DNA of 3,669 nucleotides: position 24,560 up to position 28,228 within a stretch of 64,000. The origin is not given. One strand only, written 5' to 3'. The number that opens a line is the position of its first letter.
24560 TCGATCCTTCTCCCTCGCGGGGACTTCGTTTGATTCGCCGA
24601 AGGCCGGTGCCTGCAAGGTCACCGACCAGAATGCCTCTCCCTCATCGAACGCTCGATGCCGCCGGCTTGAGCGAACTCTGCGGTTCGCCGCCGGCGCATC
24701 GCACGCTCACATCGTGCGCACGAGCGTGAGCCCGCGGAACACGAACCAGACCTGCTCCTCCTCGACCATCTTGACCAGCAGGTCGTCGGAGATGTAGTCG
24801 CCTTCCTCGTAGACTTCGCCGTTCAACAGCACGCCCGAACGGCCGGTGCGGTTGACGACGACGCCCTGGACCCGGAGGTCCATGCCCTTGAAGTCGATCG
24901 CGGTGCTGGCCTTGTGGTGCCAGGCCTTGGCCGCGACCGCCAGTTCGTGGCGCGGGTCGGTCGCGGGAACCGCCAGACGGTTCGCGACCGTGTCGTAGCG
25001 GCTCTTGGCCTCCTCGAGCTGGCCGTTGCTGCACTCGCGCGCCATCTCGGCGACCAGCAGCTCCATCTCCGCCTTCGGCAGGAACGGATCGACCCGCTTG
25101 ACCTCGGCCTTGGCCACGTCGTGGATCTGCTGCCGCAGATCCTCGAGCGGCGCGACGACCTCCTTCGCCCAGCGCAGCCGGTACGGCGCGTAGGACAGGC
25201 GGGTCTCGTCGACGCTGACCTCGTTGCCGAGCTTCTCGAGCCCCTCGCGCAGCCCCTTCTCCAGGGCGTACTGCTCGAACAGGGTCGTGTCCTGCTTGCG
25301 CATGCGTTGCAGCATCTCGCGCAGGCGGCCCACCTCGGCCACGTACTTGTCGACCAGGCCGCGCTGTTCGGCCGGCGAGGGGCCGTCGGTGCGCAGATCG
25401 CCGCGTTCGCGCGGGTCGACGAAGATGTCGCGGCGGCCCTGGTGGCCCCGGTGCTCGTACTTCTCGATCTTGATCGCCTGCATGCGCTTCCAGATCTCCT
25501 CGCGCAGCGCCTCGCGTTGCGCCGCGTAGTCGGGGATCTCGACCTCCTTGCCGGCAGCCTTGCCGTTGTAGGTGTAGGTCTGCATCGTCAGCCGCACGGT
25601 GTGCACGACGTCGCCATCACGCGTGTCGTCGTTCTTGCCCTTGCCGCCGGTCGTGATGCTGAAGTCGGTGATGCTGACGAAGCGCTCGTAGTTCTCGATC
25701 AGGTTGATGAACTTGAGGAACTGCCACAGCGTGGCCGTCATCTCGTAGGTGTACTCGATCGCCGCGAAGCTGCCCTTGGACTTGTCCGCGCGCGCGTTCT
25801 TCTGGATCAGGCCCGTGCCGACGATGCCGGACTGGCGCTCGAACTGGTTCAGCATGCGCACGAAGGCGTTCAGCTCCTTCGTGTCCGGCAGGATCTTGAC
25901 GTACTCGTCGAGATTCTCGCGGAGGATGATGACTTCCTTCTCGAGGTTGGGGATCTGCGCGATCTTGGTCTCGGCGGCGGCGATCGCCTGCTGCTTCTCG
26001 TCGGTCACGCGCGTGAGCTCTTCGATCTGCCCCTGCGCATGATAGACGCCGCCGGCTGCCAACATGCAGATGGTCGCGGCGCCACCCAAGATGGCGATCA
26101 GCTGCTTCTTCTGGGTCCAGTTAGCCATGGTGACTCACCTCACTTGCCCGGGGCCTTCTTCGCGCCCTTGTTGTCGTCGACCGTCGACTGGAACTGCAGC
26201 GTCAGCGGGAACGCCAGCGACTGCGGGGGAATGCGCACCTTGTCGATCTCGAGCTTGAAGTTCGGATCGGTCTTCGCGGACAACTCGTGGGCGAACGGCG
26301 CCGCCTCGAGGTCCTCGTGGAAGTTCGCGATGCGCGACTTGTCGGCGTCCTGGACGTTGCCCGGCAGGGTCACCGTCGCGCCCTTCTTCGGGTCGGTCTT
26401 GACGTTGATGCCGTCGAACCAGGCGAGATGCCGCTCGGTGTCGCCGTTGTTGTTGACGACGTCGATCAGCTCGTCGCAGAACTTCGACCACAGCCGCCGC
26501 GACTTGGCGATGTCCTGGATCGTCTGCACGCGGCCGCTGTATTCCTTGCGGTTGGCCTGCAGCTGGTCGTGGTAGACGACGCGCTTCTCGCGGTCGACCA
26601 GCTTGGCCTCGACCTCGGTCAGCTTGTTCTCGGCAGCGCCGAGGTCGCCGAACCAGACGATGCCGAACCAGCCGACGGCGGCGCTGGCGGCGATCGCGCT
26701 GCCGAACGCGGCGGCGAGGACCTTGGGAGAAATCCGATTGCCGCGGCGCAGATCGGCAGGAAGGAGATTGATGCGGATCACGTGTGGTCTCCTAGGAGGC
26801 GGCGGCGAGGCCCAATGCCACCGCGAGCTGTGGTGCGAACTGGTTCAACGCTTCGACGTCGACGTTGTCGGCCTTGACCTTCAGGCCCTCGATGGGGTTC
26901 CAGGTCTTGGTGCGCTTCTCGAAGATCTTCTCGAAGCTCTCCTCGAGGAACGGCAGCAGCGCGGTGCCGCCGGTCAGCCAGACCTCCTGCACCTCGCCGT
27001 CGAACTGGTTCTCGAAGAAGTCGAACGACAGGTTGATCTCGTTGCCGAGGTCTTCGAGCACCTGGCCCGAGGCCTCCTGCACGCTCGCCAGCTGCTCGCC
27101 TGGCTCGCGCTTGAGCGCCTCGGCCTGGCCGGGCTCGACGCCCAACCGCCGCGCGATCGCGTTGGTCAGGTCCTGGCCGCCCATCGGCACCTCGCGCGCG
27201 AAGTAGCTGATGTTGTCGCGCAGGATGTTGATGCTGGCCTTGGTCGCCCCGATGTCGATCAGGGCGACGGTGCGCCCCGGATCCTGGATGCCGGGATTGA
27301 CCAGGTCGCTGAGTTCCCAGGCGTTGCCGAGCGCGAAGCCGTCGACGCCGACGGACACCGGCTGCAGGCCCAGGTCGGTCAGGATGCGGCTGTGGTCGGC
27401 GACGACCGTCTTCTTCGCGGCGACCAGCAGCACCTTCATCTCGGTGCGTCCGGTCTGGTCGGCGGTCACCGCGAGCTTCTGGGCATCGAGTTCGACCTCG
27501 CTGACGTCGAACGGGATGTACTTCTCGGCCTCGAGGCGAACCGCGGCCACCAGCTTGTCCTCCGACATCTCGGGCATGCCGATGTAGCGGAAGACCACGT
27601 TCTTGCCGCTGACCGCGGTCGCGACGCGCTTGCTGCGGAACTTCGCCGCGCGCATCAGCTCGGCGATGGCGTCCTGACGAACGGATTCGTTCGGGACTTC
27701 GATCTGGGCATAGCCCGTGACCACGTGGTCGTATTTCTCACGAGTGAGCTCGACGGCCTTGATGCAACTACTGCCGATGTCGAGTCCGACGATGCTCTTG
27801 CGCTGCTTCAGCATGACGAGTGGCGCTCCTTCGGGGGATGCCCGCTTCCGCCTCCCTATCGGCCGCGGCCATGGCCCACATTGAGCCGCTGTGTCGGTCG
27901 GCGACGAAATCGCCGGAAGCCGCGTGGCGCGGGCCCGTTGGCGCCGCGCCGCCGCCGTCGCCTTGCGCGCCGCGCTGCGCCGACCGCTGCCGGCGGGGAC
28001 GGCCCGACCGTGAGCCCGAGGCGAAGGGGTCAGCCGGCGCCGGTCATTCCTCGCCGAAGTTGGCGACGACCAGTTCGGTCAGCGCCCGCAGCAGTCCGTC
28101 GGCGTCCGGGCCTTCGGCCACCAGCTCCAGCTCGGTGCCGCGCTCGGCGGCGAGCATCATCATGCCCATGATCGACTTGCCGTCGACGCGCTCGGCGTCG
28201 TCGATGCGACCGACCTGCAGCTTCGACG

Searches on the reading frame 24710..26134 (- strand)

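Call 26: search_protein_families(library=pfam, proteins=[window:24710-26134:-], max_evalue=0.001)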
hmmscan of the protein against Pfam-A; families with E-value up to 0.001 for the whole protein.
window:24710-26134:- (475 aa): 1 family
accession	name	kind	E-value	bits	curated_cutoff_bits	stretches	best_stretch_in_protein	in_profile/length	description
PF04350.18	PilO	-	1.3e-09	38.8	22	1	39-190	3-144/145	Pilus assembly protein, PilO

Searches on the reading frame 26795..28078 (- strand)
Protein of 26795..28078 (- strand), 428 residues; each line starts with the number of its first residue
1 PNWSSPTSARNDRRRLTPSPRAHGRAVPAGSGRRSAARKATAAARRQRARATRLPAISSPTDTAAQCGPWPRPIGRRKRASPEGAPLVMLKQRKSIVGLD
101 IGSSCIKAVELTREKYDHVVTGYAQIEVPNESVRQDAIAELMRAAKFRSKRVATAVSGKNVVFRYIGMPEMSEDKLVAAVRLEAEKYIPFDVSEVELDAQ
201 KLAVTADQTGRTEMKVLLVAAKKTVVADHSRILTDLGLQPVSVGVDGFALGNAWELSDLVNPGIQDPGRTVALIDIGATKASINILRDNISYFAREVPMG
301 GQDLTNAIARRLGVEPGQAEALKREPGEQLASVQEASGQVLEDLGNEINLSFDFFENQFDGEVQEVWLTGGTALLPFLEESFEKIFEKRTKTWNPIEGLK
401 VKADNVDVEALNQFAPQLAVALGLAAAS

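Call 26: search_protein_families(library=pfam, proteins=[window:26795-28078:-], max_evalue=0.001)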
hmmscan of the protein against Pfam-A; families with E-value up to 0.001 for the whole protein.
window:26795-28078:- (428 aa): 3 families
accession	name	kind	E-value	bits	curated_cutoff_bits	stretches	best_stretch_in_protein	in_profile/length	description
PF11104.14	PilM_2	-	2.8e-54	184.7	27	1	98-425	1-336/340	Type IV pilus assembly protein PilM;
PF14450.12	FtsA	-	6e-15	56.2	31.8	1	272-396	1-113/127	Cell division protein FtsA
PF01869.26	BcrAD_BadFG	-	0.00035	20.6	31.5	0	97-156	1-66/271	BadF/BadG/BcrA/BcrD ATPase family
